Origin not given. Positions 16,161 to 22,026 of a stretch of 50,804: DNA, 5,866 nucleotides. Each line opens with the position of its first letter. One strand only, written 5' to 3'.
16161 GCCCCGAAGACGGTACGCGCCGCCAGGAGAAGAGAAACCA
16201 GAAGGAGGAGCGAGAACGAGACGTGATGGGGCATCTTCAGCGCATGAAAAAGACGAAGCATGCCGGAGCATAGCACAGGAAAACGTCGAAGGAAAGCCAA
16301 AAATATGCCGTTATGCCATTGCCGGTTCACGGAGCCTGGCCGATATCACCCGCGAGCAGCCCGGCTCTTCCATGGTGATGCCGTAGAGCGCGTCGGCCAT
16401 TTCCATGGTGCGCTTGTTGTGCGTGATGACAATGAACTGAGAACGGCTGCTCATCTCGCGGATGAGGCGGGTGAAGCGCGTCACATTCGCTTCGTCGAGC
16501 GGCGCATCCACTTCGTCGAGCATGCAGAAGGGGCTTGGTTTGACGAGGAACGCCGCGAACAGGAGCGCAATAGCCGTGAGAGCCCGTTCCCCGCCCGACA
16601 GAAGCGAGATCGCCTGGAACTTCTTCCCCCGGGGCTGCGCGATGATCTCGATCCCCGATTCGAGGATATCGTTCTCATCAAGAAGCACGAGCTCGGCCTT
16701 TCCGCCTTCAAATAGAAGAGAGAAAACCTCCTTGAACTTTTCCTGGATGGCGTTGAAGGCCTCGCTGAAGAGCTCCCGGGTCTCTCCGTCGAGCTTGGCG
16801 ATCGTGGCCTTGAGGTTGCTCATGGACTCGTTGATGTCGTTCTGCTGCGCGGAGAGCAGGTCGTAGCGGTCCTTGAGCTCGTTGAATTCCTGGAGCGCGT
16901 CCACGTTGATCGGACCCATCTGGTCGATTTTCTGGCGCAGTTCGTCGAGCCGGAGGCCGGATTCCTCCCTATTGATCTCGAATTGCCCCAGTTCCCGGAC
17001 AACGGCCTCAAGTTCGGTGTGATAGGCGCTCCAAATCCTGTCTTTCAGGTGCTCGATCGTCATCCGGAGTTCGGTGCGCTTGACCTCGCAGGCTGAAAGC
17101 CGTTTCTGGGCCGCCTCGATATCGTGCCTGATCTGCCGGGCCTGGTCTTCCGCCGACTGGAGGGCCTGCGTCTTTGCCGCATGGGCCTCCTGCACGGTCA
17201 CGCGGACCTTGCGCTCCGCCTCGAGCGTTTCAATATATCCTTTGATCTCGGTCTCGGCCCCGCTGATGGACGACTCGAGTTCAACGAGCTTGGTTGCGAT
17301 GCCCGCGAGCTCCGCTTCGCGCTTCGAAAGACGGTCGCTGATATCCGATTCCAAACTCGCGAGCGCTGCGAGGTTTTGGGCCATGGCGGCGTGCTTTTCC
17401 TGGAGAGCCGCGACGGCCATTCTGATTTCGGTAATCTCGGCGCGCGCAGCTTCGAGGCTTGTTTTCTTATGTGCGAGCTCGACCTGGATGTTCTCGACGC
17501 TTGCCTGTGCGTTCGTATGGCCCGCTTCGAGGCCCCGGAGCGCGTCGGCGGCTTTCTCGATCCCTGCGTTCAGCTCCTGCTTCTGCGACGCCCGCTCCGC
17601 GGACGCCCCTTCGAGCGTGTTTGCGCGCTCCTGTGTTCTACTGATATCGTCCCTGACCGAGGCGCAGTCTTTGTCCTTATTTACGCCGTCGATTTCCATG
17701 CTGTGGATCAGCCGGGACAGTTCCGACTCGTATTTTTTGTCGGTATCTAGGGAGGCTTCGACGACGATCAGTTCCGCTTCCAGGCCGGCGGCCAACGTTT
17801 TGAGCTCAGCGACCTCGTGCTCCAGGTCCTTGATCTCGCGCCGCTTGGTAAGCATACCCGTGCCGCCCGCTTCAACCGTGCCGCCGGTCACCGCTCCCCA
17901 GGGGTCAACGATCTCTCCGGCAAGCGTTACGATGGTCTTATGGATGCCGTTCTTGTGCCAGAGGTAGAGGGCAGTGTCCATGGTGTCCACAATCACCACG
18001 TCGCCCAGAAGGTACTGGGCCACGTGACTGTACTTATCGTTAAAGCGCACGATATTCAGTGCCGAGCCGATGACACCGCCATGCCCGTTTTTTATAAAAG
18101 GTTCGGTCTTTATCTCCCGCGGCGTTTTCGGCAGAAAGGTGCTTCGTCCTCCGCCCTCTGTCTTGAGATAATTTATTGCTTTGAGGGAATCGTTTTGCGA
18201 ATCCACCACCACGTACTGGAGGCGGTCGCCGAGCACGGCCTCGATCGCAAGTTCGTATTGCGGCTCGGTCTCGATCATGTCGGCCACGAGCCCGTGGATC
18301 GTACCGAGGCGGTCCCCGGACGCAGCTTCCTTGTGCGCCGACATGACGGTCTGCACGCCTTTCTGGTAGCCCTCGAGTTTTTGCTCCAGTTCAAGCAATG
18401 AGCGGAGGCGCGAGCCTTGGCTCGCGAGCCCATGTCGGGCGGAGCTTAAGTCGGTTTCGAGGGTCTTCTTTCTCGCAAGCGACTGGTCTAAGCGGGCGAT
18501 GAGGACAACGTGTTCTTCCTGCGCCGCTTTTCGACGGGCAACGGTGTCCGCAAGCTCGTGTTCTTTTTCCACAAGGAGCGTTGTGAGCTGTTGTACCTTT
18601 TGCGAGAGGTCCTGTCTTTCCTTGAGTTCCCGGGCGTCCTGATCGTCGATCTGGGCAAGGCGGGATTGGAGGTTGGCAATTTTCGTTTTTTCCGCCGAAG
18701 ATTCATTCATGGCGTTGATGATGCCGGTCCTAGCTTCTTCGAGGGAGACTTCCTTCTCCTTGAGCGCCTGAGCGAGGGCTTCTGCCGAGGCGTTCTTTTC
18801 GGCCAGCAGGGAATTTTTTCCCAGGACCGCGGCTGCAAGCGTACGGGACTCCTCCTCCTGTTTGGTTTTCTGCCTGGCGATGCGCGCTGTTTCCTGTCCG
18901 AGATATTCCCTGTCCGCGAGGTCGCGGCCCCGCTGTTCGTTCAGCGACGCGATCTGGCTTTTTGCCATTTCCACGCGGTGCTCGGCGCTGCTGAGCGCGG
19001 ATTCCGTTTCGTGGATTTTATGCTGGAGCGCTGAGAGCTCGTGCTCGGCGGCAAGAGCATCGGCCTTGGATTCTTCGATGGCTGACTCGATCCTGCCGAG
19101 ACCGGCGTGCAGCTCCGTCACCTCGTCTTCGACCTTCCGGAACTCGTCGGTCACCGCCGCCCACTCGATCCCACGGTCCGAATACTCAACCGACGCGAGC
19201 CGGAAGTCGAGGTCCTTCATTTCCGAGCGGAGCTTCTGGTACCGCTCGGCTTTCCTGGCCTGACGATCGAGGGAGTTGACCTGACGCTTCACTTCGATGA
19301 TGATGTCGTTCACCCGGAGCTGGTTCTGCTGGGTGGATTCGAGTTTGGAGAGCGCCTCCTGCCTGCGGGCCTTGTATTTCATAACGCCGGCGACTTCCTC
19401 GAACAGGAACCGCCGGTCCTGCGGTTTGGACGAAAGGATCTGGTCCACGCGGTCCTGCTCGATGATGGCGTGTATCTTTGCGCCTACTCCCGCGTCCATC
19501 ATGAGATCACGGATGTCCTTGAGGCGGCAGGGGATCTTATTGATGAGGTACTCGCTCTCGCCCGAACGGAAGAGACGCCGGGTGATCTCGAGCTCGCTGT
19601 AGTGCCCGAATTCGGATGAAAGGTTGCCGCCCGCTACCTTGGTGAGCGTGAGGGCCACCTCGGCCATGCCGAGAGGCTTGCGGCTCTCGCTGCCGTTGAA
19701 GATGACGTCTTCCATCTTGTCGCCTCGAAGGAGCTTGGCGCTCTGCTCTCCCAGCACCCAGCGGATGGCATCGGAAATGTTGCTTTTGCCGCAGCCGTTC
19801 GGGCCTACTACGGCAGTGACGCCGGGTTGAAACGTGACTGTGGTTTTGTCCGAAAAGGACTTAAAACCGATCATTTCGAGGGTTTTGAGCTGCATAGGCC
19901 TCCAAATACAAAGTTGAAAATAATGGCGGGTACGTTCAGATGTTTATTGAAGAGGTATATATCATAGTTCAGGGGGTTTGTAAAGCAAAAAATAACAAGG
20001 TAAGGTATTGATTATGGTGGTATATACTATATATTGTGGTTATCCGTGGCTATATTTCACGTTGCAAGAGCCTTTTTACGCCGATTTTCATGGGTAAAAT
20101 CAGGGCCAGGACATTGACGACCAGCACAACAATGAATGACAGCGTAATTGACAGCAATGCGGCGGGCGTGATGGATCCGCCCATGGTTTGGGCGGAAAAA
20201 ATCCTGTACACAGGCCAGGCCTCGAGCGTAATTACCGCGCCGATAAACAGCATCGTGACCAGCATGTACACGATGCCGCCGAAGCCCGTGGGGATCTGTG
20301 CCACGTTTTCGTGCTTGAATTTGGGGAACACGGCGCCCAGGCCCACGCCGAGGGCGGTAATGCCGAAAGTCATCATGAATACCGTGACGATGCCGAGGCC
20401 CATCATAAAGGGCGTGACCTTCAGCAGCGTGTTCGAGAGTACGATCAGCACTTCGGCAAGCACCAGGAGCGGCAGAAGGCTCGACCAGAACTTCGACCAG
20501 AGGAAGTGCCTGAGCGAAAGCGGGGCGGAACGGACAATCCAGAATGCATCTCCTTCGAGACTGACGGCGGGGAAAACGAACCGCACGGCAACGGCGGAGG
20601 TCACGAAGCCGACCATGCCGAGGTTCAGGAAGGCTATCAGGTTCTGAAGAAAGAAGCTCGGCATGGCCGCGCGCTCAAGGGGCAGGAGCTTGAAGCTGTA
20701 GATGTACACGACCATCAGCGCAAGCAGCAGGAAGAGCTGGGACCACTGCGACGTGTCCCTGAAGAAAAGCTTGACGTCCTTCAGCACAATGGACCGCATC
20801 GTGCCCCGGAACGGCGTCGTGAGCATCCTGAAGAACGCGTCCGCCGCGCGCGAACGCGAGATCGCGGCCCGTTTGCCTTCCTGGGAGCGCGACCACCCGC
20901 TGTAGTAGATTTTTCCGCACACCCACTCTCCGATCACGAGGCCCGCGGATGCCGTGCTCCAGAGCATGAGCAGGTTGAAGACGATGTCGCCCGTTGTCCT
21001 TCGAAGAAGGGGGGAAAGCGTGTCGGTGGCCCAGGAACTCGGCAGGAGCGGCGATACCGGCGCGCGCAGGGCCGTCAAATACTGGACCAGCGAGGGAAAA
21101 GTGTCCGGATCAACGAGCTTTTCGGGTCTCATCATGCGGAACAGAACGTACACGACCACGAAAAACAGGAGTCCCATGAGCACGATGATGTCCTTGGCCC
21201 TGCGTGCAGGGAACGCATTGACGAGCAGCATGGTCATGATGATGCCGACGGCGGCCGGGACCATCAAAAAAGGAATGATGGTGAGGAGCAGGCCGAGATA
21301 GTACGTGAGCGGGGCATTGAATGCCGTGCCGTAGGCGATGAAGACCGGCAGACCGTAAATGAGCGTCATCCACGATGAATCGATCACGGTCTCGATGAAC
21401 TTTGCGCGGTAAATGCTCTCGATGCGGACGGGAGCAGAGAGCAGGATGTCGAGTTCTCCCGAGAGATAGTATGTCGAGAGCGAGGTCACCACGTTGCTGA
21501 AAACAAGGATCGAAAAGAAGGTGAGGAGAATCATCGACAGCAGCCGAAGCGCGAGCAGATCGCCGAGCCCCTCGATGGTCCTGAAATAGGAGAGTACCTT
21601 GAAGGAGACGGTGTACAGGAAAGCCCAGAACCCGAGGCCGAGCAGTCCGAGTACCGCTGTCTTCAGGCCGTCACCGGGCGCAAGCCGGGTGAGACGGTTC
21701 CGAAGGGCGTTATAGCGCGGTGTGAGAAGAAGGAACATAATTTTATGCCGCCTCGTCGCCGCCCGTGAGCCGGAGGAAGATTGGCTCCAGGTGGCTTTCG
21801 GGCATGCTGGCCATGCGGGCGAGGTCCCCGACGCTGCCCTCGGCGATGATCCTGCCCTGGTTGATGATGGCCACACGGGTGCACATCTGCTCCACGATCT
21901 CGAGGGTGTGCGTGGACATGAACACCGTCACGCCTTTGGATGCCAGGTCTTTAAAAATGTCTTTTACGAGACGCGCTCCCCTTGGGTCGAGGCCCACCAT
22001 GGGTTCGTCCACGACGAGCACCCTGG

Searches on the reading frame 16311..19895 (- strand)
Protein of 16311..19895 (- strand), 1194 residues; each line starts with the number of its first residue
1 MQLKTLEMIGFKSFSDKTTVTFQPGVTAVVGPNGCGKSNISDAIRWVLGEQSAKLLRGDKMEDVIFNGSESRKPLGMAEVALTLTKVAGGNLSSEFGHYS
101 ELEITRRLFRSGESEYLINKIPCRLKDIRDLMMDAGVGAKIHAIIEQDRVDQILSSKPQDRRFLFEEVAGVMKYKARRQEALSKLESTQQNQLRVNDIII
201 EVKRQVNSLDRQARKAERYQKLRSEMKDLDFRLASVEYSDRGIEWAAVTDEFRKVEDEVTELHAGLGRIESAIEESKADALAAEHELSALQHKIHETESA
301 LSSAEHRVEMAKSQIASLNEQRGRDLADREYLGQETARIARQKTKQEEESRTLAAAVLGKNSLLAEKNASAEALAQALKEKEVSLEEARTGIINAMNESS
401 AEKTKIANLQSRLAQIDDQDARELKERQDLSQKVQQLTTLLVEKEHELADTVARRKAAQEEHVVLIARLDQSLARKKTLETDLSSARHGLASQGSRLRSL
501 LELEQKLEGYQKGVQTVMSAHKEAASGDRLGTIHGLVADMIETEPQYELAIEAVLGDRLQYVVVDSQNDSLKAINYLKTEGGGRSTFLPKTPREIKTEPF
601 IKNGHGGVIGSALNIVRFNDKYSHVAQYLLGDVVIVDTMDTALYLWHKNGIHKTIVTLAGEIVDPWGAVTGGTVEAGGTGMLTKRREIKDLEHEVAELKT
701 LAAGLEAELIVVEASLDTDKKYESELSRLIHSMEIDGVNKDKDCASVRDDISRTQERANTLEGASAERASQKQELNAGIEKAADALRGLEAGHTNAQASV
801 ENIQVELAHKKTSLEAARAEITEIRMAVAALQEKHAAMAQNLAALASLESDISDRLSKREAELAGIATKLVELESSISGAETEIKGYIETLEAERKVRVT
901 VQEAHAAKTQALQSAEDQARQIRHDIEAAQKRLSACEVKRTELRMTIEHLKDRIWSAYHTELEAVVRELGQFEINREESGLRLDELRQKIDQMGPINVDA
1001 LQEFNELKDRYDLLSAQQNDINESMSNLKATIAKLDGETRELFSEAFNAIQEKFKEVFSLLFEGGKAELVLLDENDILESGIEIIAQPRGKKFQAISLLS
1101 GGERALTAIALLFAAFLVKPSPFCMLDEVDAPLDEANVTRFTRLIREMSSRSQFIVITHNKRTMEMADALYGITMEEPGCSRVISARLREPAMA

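Call 73: search_protein_families(library=pfam, proteins=[window:16311-19895:-], max_evalue=0.00001)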
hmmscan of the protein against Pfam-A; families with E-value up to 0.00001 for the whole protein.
window:16311-19895:- (1194 aa): 5 families
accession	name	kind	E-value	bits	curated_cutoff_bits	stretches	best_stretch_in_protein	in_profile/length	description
PF02463.25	SMC_N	-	3.4e-67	226.5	40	1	3-1181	2-219/220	RecF/RecN/SMC N terminal domain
PF06470.18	SMC_hinge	-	3.3e-32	111.8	22.5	1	533-645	4-115/116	SMC proteins Flexible Hinge Domain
PF13304.12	AAA_21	-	8.8e-15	56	27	2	1036-1160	179-299/304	AAA domain, putative AbiEii toxin, Type IV TA system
PF13476.12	AAA_23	-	6.1e-10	40.5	27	1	6-227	2-198/201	AAA domain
PF13555.12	AAA_29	-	8e-06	26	27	0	3-49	1-47/61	P-loop containing region of AAA domain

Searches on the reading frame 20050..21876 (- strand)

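Call 73: search_protein_families(library=pfam, proteins=[window:20050-21876:-], max_evalue=0.00001)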
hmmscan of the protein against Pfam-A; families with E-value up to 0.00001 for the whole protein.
window:20050-21876:- (608 aa): 1 family
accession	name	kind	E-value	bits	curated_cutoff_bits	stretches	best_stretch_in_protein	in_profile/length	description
PF16949.11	ABC_tran_2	-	7e-132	441.4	25.7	1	71-607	8-541/542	Putative ATP-binding cassette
